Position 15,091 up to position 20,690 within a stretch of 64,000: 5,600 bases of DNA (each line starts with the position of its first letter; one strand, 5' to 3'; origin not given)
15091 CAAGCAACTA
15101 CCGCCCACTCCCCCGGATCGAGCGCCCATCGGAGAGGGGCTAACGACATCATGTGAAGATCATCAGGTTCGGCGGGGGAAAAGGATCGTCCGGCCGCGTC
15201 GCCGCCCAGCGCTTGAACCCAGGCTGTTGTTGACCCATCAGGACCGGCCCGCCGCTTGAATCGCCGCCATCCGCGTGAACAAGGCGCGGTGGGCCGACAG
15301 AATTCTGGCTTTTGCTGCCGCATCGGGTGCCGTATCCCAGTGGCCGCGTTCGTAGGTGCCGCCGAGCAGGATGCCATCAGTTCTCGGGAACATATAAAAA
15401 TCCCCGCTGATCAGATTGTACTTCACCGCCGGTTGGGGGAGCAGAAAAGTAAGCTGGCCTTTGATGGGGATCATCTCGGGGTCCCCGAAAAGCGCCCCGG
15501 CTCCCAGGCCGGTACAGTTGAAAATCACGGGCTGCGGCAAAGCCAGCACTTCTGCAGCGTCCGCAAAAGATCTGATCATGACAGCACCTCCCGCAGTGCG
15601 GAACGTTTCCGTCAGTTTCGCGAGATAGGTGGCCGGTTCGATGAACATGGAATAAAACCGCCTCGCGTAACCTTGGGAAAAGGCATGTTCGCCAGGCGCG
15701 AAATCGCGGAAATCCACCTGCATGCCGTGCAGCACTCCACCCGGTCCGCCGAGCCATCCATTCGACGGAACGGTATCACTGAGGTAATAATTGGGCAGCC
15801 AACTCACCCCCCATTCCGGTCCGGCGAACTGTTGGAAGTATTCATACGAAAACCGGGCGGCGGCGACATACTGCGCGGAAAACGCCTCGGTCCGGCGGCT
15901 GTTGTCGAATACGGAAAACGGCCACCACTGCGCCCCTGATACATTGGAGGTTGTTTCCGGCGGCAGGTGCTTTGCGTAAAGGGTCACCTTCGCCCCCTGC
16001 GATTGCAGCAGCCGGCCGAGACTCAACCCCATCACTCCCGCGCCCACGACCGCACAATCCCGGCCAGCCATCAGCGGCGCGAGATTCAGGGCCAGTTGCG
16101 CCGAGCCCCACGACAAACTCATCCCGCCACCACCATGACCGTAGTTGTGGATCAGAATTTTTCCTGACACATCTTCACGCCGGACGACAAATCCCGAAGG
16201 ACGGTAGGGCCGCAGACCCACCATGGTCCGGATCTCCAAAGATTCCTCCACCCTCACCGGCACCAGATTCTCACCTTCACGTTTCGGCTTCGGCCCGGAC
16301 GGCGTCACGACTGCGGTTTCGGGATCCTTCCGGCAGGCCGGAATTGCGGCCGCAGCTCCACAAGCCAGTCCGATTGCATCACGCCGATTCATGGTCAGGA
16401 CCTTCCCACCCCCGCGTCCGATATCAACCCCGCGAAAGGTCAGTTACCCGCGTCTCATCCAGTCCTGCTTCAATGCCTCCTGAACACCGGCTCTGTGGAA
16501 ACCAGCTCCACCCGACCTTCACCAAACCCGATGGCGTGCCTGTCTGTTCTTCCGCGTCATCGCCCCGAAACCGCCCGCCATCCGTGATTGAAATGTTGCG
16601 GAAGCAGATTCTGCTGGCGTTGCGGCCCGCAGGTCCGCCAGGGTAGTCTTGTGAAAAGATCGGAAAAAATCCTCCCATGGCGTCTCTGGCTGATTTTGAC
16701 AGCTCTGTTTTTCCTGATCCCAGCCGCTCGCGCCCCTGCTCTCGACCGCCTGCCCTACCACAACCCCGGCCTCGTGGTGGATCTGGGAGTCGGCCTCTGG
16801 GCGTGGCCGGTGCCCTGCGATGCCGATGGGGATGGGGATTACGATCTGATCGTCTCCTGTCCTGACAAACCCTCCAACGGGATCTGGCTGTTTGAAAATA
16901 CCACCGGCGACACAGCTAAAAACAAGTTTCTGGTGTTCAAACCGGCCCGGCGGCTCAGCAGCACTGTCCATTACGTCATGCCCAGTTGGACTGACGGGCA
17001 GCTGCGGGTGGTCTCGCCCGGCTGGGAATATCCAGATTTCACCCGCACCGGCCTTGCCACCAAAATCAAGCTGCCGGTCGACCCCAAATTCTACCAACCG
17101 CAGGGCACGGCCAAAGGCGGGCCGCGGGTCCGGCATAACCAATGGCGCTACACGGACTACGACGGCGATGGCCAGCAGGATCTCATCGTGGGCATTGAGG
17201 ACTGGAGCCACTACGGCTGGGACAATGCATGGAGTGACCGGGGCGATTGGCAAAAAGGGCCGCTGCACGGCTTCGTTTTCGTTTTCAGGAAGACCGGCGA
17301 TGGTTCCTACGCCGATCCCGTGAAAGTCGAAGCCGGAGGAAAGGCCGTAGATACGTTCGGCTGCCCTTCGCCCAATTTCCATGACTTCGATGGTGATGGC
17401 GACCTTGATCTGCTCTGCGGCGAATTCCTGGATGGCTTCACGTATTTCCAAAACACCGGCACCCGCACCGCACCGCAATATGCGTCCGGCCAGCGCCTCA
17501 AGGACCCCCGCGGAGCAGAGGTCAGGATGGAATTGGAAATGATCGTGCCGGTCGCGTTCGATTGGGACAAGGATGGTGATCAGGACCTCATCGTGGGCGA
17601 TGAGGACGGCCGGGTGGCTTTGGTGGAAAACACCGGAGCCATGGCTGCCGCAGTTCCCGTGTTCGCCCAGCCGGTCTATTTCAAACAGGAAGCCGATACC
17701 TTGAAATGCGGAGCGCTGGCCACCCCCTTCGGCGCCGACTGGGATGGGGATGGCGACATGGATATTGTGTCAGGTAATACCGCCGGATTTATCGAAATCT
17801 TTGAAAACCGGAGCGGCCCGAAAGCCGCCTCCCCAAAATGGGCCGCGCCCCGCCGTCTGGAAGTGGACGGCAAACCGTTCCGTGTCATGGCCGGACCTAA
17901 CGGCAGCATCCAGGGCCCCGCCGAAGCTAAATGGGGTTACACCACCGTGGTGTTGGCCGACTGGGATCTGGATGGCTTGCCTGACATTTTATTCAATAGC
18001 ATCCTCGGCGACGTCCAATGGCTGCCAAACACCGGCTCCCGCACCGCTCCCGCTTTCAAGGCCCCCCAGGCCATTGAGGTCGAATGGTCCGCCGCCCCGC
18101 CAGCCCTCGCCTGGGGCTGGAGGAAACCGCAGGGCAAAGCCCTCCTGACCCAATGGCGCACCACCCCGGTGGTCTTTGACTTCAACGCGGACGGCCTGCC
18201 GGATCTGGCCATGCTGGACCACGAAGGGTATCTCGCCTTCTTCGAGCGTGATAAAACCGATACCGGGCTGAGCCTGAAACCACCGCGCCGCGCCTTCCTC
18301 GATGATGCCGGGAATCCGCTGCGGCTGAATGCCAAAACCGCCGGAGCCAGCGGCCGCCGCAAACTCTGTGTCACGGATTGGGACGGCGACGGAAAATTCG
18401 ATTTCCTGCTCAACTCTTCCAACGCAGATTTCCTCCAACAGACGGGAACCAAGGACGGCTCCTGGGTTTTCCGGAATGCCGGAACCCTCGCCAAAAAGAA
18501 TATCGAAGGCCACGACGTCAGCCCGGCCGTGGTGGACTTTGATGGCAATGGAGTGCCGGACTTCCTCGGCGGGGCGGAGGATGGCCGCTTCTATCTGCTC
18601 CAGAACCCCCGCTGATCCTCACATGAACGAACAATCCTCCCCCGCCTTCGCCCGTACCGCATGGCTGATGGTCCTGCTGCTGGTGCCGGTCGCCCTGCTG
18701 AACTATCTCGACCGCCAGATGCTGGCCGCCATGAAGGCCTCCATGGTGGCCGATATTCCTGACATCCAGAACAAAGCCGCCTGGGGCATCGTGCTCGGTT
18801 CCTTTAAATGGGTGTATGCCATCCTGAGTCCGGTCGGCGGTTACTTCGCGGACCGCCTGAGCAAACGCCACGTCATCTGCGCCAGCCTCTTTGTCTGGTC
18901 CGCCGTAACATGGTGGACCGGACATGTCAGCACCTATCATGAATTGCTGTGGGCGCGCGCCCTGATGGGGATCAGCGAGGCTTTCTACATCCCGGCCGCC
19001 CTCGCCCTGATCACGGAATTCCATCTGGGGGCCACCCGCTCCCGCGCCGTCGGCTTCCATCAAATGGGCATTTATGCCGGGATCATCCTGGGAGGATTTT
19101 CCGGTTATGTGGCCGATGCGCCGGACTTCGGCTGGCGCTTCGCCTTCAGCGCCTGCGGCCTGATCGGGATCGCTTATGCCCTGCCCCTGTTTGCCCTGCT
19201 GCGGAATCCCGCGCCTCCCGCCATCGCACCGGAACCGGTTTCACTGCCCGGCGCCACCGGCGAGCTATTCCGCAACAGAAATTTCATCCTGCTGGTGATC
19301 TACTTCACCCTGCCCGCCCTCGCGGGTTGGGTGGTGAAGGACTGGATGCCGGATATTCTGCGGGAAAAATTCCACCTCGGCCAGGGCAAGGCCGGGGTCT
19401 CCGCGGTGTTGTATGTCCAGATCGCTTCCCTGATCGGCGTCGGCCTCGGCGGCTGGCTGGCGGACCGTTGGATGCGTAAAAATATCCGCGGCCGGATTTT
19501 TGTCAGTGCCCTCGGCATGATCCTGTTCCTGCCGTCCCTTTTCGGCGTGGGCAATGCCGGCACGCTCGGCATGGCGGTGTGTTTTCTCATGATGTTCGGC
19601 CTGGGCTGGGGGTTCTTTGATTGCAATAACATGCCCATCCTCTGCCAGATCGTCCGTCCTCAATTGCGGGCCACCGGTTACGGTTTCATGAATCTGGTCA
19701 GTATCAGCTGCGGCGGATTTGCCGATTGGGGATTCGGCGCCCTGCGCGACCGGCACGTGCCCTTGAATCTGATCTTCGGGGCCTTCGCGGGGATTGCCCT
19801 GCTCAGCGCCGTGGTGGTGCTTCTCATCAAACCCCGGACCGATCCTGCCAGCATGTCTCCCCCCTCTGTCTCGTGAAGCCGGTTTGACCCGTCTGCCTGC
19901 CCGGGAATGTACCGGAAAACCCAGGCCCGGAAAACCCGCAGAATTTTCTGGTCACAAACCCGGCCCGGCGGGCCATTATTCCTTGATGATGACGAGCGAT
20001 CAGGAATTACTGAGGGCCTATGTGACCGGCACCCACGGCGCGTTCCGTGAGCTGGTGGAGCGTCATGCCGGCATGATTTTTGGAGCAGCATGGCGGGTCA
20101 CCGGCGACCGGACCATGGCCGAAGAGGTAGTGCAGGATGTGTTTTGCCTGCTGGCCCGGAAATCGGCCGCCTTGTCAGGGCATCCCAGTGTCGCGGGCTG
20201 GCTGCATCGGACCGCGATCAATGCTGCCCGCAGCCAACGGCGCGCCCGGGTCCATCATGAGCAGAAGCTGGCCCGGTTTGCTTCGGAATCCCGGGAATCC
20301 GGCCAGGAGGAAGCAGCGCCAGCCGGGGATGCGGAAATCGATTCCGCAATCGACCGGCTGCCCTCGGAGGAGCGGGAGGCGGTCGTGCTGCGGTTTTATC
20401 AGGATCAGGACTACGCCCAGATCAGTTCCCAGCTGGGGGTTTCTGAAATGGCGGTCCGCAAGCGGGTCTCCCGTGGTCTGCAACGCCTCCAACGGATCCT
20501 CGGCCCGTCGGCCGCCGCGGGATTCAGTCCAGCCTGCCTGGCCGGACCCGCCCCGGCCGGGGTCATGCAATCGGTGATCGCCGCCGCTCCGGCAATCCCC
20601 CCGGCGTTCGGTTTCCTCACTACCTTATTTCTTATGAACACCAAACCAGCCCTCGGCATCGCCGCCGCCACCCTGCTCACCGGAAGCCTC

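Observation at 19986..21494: ECF sigma factor fused in-frame to a TM helix and extracytoplasmic domain (copy 1 of 2)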

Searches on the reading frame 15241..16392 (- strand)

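Call 14: search_protein_families(library=pfam, proteins=[window:15241-16392:-], max_evalue=0.1)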
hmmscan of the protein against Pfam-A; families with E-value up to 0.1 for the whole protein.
window:15241-16392:- (384 aa): 10 families
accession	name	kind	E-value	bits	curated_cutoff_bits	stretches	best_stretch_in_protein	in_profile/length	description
PF01266.30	DAO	-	7.8e-31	108.3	27.9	2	112-378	1-303/353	FAD dependent oxidoreductase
PF13450.12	NAD_binding_8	-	0.00053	20.7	21.9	1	115-142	1-28/68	NAD(P)-binding Rossmann-like domain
PF01494.25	FAD_binding_3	-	0.0028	17.4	22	1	113-147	4-38/349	FAD binding domain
PF13241.12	NAD_binding_7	-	0.004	18.1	22.1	1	108-147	5-44/104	Putative NAD(P)-binding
PF02737.24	3HCDH_N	-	0.014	15.8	22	1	114-141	3-30/180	3-hydroxyacyl-CoA dehydrogenase, NAD binding domain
PF02558.23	ApbA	-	0.019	15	22.2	1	114-141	2-29/150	Ketopantoate reductase PanE/ApbA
PF03446.21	NAD_binding_2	-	0.039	14.4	21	1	113-141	2-30/161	NAD binding domain of 6-phosphogluconate dehydrogenase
PF07992.20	Pyr_redox_2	-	0.04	13.8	26.1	1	106-138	142-170/291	Pyridine nucleotide-disulphide oxidoreductase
PF02826.25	2-Hacid_dh_C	-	0.049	13.5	25.1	1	108-154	34-80/178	D-isomer specific 2-hydroxyacid dehydrogenase, NAD binding domain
PF10609.15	ParA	-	0.092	12.6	27.1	0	87-151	11-73/246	NUBPL iron-transfer P-loop NTPase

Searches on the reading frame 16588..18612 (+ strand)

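Call 14: search_protein_families(library=pfam, proteins=[window:16588-18612:+], max_evalue=0.1)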
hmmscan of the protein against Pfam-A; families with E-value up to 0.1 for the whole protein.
window:16588-18612:+ (675 aa): 5 families
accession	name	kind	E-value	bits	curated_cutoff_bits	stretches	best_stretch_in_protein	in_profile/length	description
PF13517.12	FG-GAP_3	-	1.9e-31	108.9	26.9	4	190-276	1-60/61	FG-GAP-like repeat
PF01839.29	FG-GAP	-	3.3e-17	62.4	22.1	2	645-669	4-35/37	FG-GAP repeat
PF14783.12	BBS2_Mid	-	0.00048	20.7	27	0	324-348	5-29/108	Ciliary BBSome complex subunit 2, middle region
PF12256.14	TcdB_toxin_midN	-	0.0073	16.1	24.8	0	584-620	18-57/181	Insecticide toxin TcdB middle/N-terminal region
PF23743.1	Beta-prop_BBS7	-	0.019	14.7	27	0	323-350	226-253/299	BBS7 beta-propeller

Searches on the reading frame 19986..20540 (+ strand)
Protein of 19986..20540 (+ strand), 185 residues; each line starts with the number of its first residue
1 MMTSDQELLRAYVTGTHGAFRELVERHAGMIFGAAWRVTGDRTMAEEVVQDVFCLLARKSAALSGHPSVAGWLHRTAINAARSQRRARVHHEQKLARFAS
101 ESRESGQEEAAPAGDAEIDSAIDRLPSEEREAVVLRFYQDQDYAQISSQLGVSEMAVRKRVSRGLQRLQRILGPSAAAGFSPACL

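Call 78: search_solved_structures(query=window:19986-20540:+, max_evalue=0.00001)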
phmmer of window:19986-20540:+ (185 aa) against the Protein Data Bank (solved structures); distinct sequences matched with E-value up to 0.00001: 9.
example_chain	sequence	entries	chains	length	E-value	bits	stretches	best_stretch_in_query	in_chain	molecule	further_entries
9m9d_F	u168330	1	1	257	1.2e-13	54.6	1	16-173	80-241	ECF RNA polymerase sigma factor SigE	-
9m9e_F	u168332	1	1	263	1.2e-13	54.5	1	16-173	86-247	ECF RNA polymerase sigma factor SigE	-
9m98_F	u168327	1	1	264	1.2e-13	54.5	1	16-173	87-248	ECF RNA polymerase sigma factor SigE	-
6dv9_F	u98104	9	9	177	7.4e-10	42.2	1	19-169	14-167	ECF RNA polymerase sigma factor SigL | RNA polymerase sigma factor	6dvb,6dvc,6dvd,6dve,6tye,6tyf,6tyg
8z6g_B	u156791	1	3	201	2.7e-09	40.4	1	4-175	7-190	RNA polymerase sigma factor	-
6in7_B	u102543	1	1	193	2.9e-09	40.3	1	4-174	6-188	RNA polymerase sigma-H factor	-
4nqw_A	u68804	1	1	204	8.7e-08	35.5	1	3-172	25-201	ECF RNA polymerase sigma factor SigK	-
2q1z_A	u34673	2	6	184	1.4e-06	31.6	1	17-170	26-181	RpoE, ECF SigE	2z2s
4cxf_A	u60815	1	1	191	2.3e-06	30.9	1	6-173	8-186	RNA POLYMERASE SIGMA FACTOR CNRH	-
